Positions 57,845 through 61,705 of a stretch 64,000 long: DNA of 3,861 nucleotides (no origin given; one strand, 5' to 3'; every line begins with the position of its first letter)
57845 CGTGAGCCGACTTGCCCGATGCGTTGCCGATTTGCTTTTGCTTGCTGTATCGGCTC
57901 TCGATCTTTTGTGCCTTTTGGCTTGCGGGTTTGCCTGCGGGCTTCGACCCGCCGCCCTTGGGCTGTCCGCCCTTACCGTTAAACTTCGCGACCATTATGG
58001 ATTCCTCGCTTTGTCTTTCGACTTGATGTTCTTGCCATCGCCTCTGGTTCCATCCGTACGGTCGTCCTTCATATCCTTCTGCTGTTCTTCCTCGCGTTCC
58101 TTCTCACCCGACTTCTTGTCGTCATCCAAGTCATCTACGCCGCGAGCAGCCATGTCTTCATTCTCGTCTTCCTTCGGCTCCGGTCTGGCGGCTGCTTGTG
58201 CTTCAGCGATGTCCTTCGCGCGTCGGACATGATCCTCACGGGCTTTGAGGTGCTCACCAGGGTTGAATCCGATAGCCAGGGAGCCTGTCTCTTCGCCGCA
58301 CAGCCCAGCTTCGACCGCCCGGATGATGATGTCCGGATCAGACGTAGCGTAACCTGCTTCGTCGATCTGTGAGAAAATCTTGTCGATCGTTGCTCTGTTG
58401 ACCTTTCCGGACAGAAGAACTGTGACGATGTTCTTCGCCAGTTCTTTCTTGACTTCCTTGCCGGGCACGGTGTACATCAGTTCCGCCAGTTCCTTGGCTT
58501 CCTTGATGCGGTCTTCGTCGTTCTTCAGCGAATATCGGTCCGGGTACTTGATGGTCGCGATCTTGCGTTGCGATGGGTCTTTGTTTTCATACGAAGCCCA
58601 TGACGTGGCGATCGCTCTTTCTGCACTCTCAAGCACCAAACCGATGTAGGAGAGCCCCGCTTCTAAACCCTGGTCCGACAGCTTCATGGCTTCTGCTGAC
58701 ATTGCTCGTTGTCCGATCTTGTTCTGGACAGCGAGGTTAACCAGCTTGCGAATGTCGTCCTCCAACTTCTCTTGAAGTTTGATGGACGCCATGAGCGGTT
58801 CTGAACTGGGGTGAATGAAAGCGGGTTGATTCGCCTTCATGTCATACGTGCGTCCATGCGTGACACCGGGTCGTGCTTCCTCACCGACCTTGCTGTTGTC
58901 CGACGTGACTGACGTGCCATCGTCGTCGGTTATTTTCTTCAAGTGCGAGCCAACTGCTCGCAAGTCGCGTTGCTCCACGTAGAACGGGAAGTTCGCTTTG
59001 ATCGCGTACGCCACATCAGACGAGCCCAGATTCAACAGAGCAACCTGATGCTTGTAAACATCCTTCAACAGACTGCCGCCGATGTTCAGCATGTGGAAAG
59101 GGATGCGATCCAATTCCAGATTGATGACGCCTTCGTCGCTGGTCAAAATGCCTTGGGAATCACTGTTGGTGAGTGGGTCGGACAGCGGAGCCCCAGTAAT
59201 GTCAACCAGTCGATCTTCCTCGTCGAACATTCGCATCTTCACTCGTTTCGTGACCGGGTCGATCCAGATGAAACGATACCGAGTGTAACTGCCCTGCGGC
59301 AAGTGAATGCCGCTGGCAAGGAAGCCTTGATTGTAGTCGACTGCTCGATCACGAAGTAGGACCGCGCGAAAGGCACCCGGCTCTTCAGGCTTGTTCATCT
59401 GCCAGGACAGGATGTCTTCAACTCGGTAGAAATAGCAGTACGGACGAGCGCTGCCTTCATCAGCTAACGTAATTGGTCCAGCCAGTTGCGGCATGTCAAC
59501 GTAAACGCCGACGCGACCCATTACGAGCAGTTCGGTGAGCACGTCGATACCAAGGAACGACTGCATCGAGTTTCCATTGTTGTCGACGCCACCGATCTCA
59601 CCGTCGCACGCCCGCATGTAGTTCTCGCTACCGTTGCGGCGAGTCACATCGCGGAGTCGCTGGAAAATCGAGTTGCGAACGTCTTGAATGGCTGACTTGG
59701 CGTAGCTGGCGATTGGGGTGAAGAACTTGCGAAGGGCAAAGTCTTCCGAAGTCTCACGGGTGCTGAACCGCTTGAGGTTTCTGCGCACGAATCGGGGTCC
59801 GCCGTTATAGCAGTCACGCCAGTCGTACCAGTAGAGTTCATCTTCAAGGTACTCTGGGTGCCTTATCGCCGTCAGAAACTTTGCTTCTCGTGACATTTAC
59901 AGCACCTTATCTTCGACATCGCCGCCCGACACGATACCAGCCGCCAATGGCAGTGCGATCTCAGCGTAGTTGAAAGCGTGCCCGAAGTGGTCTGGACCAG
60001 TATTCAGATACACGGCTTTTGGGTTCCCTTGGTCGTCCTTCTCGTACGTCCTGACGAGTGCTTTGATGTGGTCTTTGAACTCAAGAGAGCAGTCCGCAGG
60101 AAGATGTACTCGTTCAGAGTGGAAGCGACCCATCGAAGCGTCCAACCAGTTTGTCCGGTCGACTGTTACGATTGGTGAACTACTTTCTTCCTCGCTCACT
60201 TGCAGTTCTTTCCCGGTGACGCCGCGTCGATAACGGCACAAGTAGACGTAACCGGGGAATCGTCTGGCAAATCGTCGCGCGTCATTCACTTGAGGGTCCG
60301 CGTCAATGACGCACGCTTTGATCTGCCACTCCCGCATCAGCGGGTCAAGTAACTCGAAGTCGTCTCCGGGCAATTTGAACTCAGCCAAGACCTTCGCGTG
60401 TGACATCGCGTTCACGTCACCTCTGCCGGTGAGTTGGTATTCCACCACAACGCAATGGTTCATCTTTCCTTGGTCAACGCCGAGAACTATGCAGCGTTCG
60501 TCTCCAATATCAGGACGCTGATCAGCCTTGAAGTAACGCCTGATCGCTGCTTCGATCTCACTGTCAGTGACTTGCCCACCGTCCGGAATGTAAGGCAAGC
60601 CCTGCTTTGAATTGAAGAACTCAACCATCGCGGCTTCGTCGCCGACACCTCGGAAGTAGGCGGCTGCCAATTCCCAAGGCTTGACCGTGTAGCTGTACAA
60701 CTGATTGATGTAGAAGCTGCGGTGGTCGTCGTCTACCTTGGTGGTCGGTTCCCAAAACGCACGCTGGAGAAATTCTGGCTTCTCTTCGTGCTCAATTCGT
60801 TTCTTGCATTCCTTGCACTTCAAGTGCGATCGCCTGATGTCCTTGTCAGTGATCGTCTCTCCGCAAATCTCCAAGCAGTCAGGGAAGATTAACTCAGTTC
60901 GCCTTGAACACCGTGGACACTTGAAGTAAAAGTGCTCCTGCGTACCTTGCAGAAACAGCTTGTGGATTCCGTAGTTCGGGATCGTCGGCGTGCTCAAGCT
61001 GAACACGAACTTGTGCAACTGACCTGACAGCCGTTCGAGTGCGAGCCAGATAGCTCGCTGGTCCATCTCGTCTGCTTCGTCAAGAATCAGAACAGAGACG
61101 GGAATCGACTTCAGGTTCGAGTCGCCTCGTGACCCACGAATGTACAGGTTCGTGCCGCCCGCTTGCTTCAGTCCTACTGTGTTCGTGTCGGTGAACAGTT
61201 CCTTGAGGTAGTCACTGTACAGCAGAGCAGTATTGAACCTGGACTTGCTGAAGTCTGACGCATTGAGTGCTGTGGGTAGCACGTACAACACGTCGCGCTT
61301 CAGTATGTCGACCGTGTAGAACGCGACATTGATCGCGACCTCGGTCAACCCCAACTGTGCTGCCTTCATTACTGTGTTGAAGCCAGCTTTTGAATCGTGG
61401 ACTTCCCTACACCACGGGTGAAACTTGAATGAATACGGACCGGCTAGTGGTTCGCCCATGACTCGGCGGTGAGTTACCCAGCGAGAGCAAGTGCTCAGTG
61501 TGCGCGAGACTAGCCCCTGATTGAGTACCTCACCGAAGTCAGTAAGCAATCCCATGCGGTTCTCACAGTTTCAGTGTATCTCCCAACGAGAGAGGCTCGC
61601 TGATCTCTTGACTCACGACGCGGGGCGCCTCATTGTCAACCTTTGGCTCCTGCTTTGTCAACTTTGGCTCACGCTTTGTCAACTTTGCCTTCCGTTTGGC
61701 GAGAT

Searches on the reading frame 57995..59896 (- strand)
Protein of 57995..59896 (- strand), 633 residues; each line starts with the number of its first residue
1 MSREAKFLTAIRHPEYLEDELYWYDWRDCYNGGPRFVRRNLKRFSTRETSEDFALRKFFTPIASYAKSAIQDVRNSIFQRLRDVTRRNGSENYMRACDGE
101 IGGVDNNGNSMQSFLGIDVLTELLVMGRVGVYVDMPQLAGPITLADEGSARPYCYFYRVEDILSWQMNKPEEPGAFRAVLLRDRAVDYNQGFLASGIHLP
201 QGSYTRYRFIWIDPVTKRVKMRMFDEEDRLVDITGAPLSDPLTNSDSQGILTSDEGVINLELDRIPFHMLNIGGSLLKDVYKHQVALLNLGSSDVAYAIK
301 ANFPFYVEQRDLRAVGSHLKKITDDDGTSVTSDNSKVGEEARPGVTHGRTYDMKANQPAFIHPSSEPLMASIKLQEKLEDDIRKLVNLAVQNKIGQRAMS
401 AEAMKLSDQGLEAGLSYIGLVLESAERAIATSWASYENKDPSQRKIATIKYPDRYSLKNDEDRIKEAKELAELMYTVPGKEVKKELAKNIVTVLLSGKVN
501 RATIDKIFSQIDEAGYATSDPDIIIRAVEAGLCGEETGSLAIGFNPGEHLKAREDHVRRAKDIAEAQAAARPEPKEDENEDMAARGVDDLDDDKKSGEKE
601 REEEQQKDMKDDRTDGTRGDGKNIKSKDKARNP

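Call 11: search_protein_families(library=phrogs, proteins=[window:57995-59896:-], max_evalue=0.00001)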
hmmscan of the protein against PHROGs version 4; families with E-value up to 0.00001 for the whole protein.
window:57995-59896:- (633 aa): 1 family
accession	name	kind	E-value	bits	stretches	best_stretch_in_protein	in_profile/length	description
phrog_145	-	head and packaging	1.3e-24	87.8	1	9-473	10-428/493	portal protein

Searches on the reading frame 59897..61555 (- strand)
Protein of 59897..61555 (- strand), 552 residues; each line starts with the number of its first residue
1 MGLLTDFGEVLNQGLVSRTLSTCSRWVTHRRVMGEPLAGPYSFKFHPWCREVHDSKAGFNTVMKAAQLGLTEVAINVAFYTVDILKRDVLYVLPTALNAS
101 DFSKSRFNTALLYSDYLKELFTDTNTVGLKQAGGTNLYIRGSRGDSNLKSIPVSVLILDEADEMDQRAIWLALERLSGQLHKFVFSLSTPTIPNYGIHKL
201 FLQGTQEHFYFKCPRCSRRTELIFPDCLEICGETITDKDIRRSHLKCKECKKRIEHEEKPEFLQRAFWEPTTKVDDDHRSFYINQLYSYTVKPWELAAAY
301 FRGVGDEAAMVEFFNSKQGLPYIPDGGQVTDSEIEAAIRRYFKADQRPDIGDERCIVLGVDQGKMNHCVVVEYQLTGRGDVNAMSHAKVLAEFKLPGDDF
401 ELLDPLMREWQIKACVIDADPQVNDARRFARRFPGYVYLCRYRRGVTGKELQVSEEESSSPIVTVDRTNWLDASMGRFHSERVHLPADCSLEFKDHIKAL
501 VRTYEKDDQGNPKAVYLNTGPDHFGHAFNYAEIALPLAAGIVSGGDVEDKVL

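Call 13: search_dna_similar(query=window:59897-61555:-, collection=phages, mode=protein, max_rows=20)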
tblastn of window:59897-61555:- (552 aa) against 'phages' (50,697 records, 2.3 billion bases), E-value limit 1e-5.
Records with a match: 988; places in all: 989; records where one place covers at least 80% of the query: 551.
Best place of each record, by identity: <60% 988.
By first word of the organism name: Staphylococcus 297; Bacillus 240; Flavobacterium 78; Vibrio 63; Enterococcus 62; Listeria 54; Lactobacillus 26; Bacteriophage 18; Pseudomonas 17; Escherichia 13; and 43 more.
By host as written in the record: - 105; Staphylococcus aureus 103; Flavobacterium columnare 62; Listeria monocytogenes 43; Bacillus cereus 26; Bacillus subtilis 26; Staphylococcus sp. 22; Bacillus thuringiensis subsp. kurstaki 20; and 268 more.
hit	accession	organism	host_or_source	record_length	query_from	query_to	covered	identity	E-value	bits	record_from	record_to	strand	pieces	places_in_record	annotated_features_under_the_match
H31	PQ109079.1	Thermus phage Cumys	Thermus thermophilus HB8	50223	20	551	96%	26.3%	1e-32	139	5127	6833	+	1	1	TerL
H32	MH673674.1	Thermus phage phiMa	Thermus thermophilus HB8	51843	20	535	93%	26.7%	2e-33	141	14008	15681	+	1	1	hypothetical protein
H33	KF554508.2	Bacillus phage CP-51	Bacillus cereus HER1399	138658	11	535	95%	25.4%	5e-29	128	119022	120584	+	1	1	putative large terminase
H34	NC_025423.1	Bacillus phage CP-51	Bacillus cereus HER1399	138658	11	535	95%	25.4%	5e-29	128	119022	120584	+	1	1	terminase large subunit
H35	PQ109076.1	Thermus phage Lalka27a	Thermus thermophilus HB27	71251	36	547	93%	26.0%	3e-30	132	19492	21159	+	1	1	TerL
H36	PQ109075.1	Thermus phage Lalka8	Thermus thermophilus HB8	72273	36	547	93%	26.0%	4e-29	129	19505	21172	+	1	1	TerL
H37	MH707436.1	Bacillus phage BSP36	Bacillus subtilis KCCM 11780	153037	20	535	93%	25.7%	1e-28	127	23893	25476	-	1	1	putative terminase large subunit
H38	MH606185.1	Bacillus phage BSP38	Bacillus subtilis KCCM 12052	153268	20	535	93%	25.7%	2e-27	124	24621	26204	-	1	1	putative terminase large subunit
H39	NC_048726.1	Bacillus phage BSP38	Bacillus subtilis KCCM 12052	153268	20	535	93%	25.7%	2e-27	124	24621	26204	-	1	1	terminase large subunit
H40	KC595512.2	Bacillus phage JL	Bacillus cereus BGSC 6E1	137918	11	535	95%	25.0%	2e-28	126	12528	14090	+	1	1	although not included in this record, this repeat region also exists ... | terminase large subunit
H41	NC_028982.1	Bacillus phage JL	Bacillus cereus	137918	11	535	95%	25.0%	2e-28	126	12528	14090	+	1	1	although not included in this record, this repeat region also exists ... | terminase large subunit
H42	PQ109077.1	Thermus phage Lalka27b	Thermus thermophilus HB27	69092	36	547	93%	25.6%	1e-29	130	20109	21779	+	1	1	TerL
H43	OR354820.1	Staphylococcus phage Alsa_1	Staphylococcus sp.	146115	7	535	96%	24.6%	3e-24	114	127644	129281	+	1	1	terminase large subunit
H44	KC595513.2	Bacillus phage Shanette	Bacillus cereus BGSC 6E1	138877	11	535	95%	24.7%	2e-27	123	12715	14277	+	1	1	although not included in this record, this repeat region also exists ... | terminase large subunit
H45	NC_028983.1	Bacillus phage Shanette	Bacillus cereus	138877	11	535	95%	24.7%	2e-27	123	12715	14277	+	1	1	although not included in this record, this repeat region also exists ... | terminase large subunit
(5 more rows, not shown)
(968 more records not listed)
